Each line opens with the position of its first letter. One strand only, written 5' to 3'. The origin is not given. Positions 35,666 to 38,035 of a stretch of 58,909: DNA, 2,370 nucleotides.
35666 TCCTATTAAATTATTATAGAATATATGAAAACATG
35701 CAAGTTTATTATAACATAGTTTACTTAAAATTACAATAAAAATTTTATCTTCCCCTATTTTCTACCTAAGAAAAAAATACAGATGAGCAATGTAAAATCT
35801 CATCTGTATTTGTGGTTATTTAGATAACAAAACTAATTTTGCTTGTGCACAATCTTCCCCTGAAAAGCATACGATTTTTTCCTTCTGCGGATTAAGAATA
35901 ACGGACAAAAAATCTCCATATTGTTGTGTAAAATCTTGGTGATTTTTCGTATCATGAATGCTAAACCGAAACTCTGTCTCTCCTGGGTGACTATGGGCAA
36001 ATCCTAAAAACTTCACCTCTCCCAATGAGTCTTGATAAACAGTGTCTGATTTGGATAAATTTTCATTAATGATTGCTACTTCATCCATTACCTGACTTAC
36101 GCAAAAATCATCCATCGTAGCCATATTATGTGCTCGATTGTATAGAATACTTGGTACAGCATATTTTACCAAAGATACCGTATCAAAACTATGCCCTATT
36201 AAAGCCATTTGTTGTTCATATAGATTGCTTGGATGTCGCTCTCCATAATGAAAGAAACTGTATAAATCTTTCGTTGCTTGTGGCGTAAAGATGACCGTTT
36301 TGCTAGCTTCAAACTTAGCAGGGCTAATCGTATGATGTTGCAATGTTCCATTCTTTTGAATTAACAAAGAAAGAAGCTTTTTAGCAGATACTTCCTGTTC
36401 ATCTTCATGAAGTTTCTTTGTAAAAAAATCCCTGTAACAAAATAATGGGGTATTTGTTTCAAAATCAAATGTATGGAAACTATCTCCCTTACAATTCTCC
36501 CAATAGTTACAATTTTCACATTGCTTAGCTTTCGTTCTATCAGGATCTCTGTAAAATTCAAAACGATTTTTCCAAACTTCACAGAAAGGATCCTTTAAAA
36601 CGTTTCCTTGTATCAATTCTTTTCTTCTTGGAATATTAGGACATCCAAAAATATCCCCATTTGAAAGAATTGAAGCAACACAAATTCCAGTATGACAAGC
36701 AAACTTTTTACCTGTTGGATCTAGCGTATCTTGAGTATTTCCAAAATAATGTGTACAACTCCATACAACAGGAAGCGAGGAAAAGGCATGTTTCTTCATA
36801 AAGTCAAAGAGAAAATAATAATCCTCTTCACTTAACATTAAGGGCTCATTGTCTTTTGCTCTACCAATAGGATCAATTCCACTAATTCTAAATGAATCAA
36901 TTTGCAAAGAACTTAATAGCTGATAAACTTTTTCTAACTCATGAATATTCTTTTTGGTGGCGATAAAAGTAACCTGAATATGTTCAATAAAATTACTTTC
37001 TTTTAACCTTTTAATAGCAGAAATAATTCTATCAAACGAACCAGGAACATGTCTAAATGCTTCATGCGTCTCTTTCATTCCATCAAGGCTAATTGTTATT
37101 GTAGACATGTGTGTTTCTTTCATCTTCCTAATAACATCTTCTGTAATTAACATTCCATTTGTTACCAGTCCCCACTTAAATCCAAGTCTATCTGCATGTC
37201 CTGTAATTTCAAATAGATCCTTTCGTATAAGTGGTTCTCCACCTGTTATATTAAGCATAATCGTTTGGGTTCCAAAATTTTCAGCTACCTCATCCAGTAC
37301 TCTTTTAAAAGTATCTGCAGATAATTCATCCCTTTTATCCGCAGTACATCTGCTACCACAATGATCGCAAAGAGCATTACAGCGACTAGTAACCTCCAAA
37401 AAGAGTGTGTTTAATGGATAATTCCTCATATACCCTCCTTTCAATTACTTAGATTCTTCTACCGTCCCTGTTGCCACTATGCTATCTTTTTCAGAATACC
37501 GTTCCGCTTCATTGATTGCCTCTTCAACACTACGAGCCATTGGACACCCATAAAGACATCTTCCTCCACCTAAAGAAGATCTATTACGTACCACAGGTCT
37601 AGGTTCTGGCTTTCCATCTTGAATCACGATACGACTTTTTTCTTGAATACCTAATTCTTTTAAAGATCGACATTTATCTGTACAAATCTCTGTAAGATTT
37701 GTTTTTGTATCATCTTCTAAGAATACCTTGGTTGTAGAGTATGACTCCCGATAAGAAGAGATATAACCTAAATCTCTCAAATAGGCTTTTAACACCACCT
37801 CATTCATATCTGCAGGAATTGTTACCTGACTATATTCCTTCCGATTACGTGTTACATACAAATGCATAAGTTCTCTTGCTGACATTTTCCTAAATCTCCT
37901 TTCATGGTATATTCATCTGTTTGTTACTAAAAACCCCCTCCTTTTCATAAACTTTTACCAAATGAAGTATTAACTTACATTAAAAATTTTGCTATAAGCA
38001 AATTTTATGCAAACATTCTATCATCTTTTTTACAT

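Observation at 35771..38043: Autonomous two-gene operon: ubiquitin-like/GGG/di-Cys protein plus a radical-SAM(SPASM)-JAMM fusion enzyme, a candidate undescribed maturation system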

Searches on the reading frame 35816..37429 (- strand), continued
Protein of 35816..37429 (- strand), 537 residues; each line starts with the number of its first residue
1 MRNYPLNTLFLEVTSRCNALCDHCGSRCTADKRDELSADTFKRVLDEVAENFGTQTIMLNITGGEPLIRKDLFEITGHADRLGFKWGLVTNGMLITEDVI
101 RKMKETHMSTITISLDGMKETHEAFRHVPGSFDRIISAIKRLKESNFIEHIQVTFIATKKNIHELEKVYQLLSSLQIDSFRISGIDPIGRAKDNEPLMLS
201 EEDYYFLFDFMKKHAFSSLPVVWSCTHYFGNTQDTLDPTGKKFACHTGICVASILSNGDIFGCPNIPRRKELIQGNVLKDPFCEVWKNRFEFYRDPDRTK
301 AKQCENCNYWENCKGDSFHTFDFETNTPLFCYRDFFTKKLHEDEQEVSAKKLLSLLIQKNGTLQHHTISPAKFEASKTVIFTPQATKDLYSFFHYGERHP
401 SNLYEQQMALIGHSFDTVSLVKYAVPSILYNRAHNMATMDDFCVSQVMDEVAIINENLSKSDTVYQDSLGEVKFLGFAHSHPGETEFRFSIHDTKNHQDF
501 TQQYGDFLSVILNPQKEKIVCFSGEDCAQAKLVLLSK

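Call 31: predict_structure(alignment_id=A2)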
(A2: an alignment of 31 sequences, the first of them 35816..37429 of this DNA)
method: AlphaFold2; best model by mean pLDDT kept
length: 537 residues; sequences in the alignment: 31
mean_pLDDT: 88.1   pTM: 0.66
mean pLDDT of the five models: 88.1, 88.1, 86.0, 85.9, 85.0
residues with pLDDT >= 90: 303; 70-90: 203; 50-70: 25; < 50: 6
segments of 3 or more residues with pLDDT < 50: 339-344
pLDDT, mean of each block of 10 residues (from residue 1): 84 89 67 84 98 96 92 98 97 95 98 95 91 97 95 93 93 95 71 75 87 90 80 78 84 95 84 95 95 85 78 75 78 64 62 88 92 93 96 94 93 93 94 83 91 86 79 94 85 90 91 94 92 95
secondary structure, 60 per line:
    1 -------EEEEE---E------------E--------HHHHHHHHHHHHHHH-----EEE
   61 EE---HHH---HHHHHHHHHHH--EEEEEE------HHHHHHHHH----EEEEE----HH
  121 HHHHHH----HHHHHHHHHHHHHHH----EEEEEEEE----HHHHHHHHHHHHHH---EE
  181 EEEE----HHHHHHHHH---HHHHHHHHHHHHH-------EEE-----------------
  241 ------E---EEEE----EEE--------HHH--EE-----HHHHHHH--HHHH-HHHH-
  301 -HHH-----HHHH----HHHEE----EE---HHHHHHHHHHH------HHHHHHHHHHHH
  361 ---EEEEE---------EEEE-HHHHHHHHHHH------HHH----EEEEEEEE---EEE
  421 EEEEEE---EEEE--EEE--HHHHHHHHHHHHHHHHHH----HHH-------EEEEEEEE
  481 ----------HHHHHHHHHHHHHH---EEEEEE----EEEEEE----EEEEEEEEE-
elements in order: E8-12 H38-52 E58-62 H72-82 E85-90 H97-105 E110-114 H119-126 H131-145 E150-157 H162-175 E179-184 H189-197 H201-213 E221-223 E251-254 E259-261 H282-288 H291-294 H296-299 H310-313 H332-342 H349-360 E364-368 E378-381 H383-393 E407-414 E418-426 E430-433 E436-438 H441-458 E473-480 H491-504 E508-513 E518-523 E528-536

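Call 39: fold_search(model_id=the predicted structure, library=pdb)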
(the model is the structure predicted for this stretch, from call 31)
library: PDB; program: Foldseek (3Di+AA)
matches with E <= 10: 1810; with E <= 0.001: 328
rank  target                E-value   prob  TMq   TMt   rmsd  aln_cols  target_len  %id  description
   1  6efn                  1.5e-18  1.00  0.46  0.64   3.3       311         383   20  Structure of a RiPP maturase, SkfB (released 2018-10-24)
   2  5v1s_B                2.3e-16  1.00  0.47  0.58   4.5       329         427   18  Crystal structure of Streptococcus suis SuiB bound to S-adenosylmethionine (released 2017-08-30)
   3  5v1q_A                4.8e-16  1.00  0.47  0.58   5.2       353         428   18  Crystal structure of Streptococcus suis SuiB (released 2017-08-30)
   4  5v1q_B                5.1e-16  1.00  0.50  0.60   4.5       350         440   17  Crystal structure of Streptococcus suis SuiB (released 2017-08-30)
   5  5v1t_A                1.0e-15  1.00  0.50  0.59   4.7       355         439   18  Crystal structure of Streptococcus suis SuiB bound to precursor peptide SuiA (released 2017-08-30)
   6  5v1s_A                1.7e-15  1.00  0.48  0.60   4.5       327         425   18  Crystal structure of Streptococcus suis SuiB bound to S-adenosylmethionine (released 2017-08-30)
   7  5why_A                3.0e-15  1.00  0.47  0.59   4.9       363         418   21  Structural Insights into Thioether Bond Formation in the Biosynthesis of Sactipeptides (released 2017-07-26)
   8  7vob                  3.6e-15  1.00  0.44  0.68   5.4       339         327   18  The crystal structure of a Radical SAM Enzyme BlsE involved in the Biosynthesis of Blasticidin S (released 2022-05-04)
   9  2fb2_B                2.3e-14  1.00  0.39  0.62   6.2       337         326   19  Structure of the MoaA Arg17/266/268/Ala triple mutant (released 2006-05-09)
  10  6c8v                  5.1e-14  1.00  0.42  0.70   4.6       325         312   18  X-ray structure of PqqE from Methylobacterium extorquens (released 2018-02-14)
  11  4k39_A                6.1e-14  1.00  0.48  0.68   7.8       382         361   19  Native anSMEcpe with bound AdoMet and Cp18Cys peptide (released 2013-05-08)
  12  4k38_A                6.8e-14  1.00  0.49  0.69   7.4       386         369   18  Native anSMEcpe with bound AdoMet and Kp18Cys peptide (released 2013-05-08)
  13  4k39_B                6.8e-14  1.00  0.48  0.68   4.9       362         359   19  Native anSMEcpe with bound AdoMet and Cp18Cys peptide (released 2013-05-08)
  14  4k36_B                2.5e-13  1.00  0.48  0.67   5.2       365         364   19  His6 tagged anSMEcpe with bound AdoMet (released 2013-05-08)
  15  4k37_A                3.4e-13  1.00  0.49  0.69   7.4       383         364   18  Native anSMEcpe with bound AdoMet (released 2013-05-08)
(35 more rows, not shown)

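Call 84: search_dna_similar(query=window:35816-37429:-, collection=phages, mode=protein, max_rows=10)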
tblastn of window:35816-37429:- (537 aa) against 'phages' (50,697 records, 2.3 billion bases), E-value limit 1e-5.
Records with a match: 28; places in all: 28; records where one place covers at least 80% of the query: 0.
Best place of each record, by identity: <60% 28.
By first word of the organism name: Bacteriophage 17; Staphylococcus 2; uncultured 2; Streptomyces 2; Acinetobacter 2; Enterococcus 1; Caudoviricetes 1; Stenotrophomonas 1.
By host as written in the record: - 23; Staphylococcus aureus 2; Streptomyces lividans JI 1326 2; Stenotrophomonas maltophilia 1.
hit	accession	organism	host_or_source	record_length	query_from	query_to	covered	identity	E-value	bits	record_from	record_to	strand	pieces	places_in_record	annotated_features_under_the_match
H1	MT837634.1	Bacteriophage sp.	human fecal samples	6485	5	328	60%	29.0%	1e-20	102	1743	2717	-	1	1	record has no annotation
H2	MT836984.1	Bacteriophage sp.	human fecal samples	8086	5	304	56%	26.7%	2e-12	76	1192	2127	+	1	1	record has no annotation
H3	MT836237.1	Bacteriophage sp.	human fecal samples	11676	8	336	61%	24.0%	2e-8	119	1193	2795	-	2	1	record has no annotation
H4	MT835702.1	Bacteriophage sp.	human fecal samples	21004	6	328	60%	24.4%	5e-9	66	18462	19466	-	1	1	record has no annotation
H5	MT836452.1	Bacteriophage sp.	human fecal samples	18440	6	320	59%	24.3%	8e-14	81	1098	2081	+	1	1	record has no annotation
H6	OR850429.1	Staphylococcus phage SA 1298 Kay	Staphylococcus aureus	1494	5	295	54%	25.3%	3e-7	59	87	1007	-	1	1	record has no annotation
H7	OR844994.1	Staphylococcus phage SA 1306 Kay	Staphylococcus aureus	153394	5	295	54%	25.3%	5e-7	59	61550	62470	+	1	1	record has no annotation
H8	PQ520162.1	Enterococcus phage IME_EF3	-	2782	14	315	56%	23.0%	5e-7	59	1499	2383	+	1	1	record has no annotation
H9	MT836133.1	Bacteriophage sp.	human fecal samples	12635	2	277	51%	23.5%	1e-9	67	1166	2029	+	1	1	record has no annotation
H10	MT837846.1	Bacteriophage sp.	human fecal samples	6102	6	277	51%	23.6%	2e-8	63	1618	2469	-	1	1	record has no annotation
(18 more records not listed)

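Call 85: search_dna_similar(query=window:35816-37429:-, collection=plasmids, mode=protein, max_rows=10)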
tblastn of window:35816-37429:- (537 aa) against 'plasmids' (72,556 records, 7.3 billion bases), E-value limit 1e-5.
Records with a match: 617; places in all: 701; records where one place covers at least 80% of the query: 39.
Best place of each record, by identity: <60% 617.
By first word of the organism name: Bacillus 93; Sinorhizobium 79; Clostridium 53; Rhizobium 47; Pseudosulfitobacter 40; Thermus 22; Streptomyces 20; Deinococcus 16; Leisingera 14; Rahnella 11; and 92 more.
By predicted mobility (MOB-suite, as given by PLSDB): non-mobilizable 403; mobilizable 120; conjugative 94.
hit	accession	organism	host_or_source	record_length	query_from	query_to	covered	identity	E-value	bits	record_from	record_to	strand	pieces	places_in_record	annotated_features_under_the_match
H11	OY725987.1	Phocaeicola massiliensis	-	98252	1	332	62%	34.3%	7e-55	207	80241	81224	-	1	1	record has no annotation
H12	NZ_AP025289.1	Treponema saccharophilum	-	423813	4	339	63%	33.3%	6e-45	177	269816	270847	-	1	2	TIGR04133 family radical SAM/SPASM protein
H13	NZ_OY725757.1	Parabacteroides distasonis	-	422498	4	332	61%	32.9%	6e-49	189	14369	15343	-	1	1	TIGR04133 family radical SAM/SPASM protein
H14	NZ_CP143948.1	Agathobacter rectalis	Homo sapiens,cell culture,fecal sample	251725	6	368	68%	29.2%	1e-36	153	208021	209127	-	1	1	radical SAM protein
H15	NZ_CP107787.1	Streptomyces sp. NBC_00564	-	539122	9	340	62%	29.8%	2e-21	106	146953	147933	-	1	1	mftC: mycofactocin radical SAM maturase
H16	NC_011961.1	Thermomicrobium roseum DSM 5159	-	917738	9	329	60%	29.9%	2e-25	119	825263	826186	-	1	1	mftC: mycofactocin radical SAM maturase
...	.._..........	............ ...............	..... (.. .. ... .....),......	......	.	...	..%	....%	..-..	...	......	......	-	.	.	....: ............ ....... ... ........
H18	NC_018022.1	Mycolicibacterium chubuense NBB4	-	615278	9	329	60%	28.8%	1e-24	116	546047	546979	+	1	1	mftC: mycofactocin radical SAM maturase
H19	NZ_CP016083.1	Streptomyces sp. SAT1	Adenophora trachelioides Maxim.,single ...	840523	9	329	60%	28.6%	3e-20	102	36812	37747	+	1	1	mftC: mycofactocin radical SAM maturase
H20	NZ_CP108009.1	Streptomyces sp. NBC_00334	-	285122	9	329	60%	28.5%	7e-22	107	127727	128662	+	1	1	mftC: mycofactocin radical SAM maturase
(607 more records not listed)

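Call 86: get_annotated_region(hit=H13, flank=2500)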
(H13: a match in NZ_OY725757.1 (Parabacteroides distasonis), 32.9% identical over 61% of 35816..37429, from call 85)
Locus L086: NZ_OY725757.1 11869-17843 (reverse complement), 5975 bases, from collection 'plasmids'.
description: Parabacteroides distasonis strain Parabacteroides distasonis TSDC17.2-1.1 plasmid 12, complete sequence
organism: Parabacteroides distasonis (NCBI taxid 823)
taxonomy: Bacteria; Bacteroidota; Bacteroidia; Bacteroidales; Tannerellaceae; Parabacteroides; Parabacteroides distasonis
host: -; source: -; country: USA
typing (MOB-suite, as given by PLSDB): non-mobilizable
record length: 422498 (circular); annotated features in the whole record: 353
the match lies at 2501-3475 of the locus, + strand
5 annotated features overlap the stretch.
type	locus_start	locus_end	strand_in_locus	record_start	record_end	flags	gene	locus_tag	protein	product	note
CDS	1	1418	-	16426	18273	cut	-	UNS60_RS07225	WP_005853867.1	ABC transporter ATP-binding protein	-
CDS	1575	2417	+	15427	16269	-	-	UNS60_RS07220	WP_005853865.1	radical SAM-associated putative lipoprotein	-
CDS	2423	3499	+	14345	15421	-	-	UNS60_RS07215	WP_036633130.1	TIGR04133 family radical SAM/SPASM protein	-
CDS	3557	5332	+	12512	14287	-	-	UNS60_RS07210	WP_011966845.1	DUF4091 domain-containing protein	-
CDS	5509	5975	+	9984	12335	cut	-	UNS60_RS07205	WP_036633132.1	glycoside hydrolase family 3 N-terminal domain-containing protein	GO:0005975 - carbohydrate metabolic process [Evidence IEA]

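Call 87: get_annotated_region(hit=H12, flank=2500)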
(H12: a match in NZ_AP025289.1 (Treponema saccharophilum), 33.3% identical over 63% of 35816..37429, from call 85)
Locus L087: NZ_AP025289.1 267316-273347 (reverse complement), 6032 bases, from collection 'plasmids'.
description: Treponema saccharophilum strain JCM 32279 plasmid pTS1, complete sequence
organism: Treponema saccharophilum (NCBI taxid 165)
taxonomy: Bacteria; Spirochaetota; Spirochaetia; Spirochaetales; Treponemataceae; Treponema; Treponema saccharophilum
host: -; source: -; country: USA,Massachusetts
typing (MOB-suite, as given by PLSDB): non-mobilizable
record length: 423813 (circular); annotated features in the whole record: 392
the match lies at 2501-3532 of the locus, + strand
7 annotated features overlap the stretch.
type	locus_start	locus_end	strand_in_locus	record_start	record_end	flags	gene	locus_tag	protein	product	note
CDS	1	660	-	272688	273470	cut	-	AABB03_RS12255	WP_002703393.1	ZIP family metal transporter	GO:0030001 - metal ion transport [Evidence IEA]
CDS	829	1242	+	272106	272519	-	arfB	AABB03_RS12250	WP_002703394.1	alternative ribosome rescue aminoacyl-tRNA hydrolase ArfB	GO:0006415 - translational termination [Evidence IEA]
CDS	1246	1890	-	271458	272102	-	-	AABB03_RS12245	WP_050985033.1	master DNA invertase Mpi family serine-type recombinase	-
CDS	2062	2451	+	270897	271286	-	-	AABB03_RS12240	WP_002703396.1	radical SAM-associated putative lipoprotein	-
CDS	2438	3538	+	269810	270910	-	-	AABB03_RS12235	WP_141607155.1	TIGR04133 family radical SAM/SPASM protein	-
CDS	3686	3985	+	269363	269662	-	-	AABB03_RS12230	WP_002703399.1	hypothetical protein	-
CDS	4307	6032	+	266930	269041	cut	-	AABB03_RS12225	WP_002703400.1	methyl-accepting chemotaxis protein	GO:0007165 - signal transduction [Evidence IEA]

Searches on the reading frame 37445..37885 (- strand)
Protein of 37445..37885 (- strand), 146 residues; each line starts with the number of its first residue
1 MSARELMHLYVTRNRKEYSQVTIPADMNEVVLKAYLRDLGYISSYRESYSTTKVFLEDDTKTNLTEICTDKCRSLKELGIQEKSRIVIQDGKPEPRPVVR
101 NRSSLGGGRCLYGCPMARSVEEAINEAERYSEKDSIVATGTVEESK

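Call 3: search_protein_families(library=pfam, proteins=[window:37445-37885:-], max_evalue=1)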
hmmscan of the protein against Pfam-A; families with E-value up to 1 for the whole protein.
window:37445-37885:- (146 aa): 1 family
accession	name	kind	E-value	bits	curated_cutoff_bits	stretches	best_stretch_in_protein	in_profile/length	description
PF24697.1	DUF7661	-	0.05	14.1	27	1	14-39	30-54/70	Domain of unknown function (DUF7661)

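Call 4: search_protein_families(library=ncbifam, proteins=[window:37445-37885:-], max_evalue=1)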
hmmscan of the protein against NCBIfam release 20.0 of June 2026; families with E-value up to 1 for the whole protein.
window:37445-37885:- (146 aa): 1 family
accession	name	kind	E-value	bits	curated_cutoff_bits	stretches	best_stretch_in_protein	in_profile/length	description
NF010256.0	PRK13702.1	subfamily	0.044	13.8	87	1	42-71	34-63/85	replication regulatory protein RepA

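Call 5: search_protein_families(library=padloc, proteins=[window:37445-37885:-], max_evalue=1)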
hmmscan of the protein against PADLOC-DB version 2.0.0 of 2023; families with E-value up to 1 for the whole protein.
window:37445-37885:- (146 aa): 0 families

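Call 7: find_homologous_proteins(query=window:37445-37885:-, max_evalue=0.01)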
Query window:37445-37885:- (146 aa): 105 proteins with E <= 0.01 among 123 candidates.
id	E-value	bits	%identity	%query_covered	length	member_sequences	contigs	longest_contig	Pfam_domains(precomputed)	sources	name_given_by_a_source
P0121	5.0e-89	313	99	100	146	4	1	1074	-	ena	-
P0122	4.6e-72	258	86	100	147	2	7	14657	-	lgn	-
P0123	5.3e-59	216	71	97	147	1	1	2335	-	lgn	-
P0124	1.4e-58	214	71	99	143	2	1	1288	-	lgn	-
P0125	1.0e-56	208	69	99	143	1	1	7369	-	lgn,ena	-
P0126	1.8e-56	207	68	99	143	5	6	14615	-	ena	-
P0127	1.8e-56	207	69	99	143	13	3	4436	-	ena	-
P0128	3.3e-55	203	67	99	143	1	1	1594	-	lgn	-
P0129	4.9e-55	203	67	97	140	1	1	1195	-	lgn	-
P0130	1.1e-54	202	65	98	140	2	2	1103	-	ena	-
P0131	1.2e-54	201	67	99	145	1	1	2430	-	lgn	-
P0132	3.0e-54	200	66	99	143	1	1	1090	-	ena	-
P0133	4.3e-54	200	68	98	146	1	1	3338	-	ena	-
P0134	6.9e-54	199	66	99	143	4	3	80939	-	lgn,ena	-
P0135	1.6e-53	198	69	99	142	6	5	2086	-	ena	-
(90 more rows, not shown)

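Call 15: predict_structure(alignment_id=A1)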
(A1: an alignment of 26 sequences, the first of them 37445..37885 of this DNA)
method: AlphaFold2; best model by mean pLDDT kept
length: 146 residues; sequences in the alignment: 26
mean_pLDDT: 73.1   pTM: 0.51
mean pLDDT of the five models: 73.1, 72.4, 71.8, 71.5, 68.9
residues with pLDDT >= 90: 1; 70-90: 96; 50-70: 35; < 50: 14
segments of 3 or more residues with pLDDT < 50: 99-106
pLDDT, mean of each block of 10 residues (from residue 1): 76 83 87 87 72 83 78 82 86 59 50 71 71 53 52
secondary structure, 60 per line:
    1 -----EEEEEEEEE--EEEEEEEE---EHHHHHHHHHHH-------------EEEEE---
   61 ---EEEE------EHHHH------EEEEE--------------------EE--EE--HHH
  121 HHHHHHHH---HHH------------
elements in order: E6-14 E17-24 H29-39 E53-57 E64-67 H75-78 E85-89 H118-128

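Call 26: fold_search(model_id=the predicted structure, library=pdb)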
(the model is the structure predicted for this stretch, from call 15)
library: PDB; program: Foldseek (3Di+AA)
matches with E <= 10: 1495; with E <= 0.001: 42
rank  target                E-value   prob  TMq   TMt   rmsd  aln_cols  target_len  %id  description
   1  1wjn_MODEL_1_A        2.4e-05  1.00  0.50  0.72   3.0        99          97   14  Solution structure of the C-terminal ubiquitin-like domain of mouse tubulin-specific chaperone e (released 2004-11-29)
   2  1t0y_MODEL_1_A        5.7e-05  1.00  0.46  0.69   3.5        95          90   23  Solution Structure of a Ubiquitin-Like Domain from Tubulin-binding Cofactor B (released 2004-04-27)
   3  2kan_MODEL_1_A        7.8e-05  1.00  0.47  0.70   2.8        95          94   18  Solution NMR structure of ubiquitin-like domain of Arabidopsis thaliana protein At2g32350. Northeast Structura (released 2008-11-25)
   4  9edt_E                1.1e-04  1.00  0.44  0.16   3.8        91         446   12  Tubulin cofactors D,E,G bound to tubulin dimer (released 2026-02-04)
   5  6cpm_F                1.2e-04  1.00  0.44  0.77   2.4        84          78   14  Structure of the USP15 deubiquitinase domain in complex with a third-generation inhibitory Ubv (released 2019-01-23)
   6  9m1l_E                1.4e-04  1.00  0.45  0.14   2.6        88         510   15  Cryo-EM structure of the TBC-DE-Arl2-alpha-beta-tubulin complex with GTP (released 2025-10-22)
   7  4icu_A                1.8e-04  1.00  0.45  0.73   2.8        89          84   16  Ubiquitin-like domain of human tubulin folding cofactor E - crystal from A (released 2014-06-18)
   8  9m1m_E                2.0e-04  1.00  0.44  0.14   3.0        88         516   16  Cryo-EM structure of the TBC-DEC-Arl2-alpha-beta-tubulin complex with GDP-AlFx (released 2025-10-22)
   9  9m1k_E                2.1e-04  1.00  0.45  0.71   2.6        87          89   15  Cryo-EM structure of the TBC-DE-Arl2-beta-tubulin complex with GTP (released 2025-10-22)
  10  6cpm_E                2.2e-04  1.00  0.44  0.76   2.5        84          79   14  Structure of the USP15 deubiquitinase domain in complex with a third-generation inhibitory Ubv (released 2019-01-23)
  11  3jyu_A                2.2e-04  1.00  0.48  0.33   2.7        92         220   14  Crystal structure of the N-terminal domains of the ubiquitin specific peptidase 4 (USP4) (released 2009-10-20)
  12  9eeb_E                2.3e-04  1.00  0.46  0.21   2.4        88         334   11  Tubulin cofactors D,E,G bound to tubulin dimer (released 2026-02-04)
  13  3r3m_A                2.3e-04  1.00  0.43  0.68   3.6        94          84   13  Crystal structure of the FAF1 UBX domain (released 2011-06-22)
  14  2n4f_MODEL_1_A        2.8e-04  1.00  0.44  0.70   4.1        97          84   18  EC-NMR Structure of Arabidopsis thaliana At2g32350 Determined by Combining Evolutionary Couplings (EC) and Spa (released 2015-07-01)
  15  9eds_E                3.2e-04  1.00  0.47  0.16   2.2        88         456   11  Tubulin cofactors D,E,G,C bound to tubulin dimer -- TBCC N terminus unbound (released 2026-02-04)
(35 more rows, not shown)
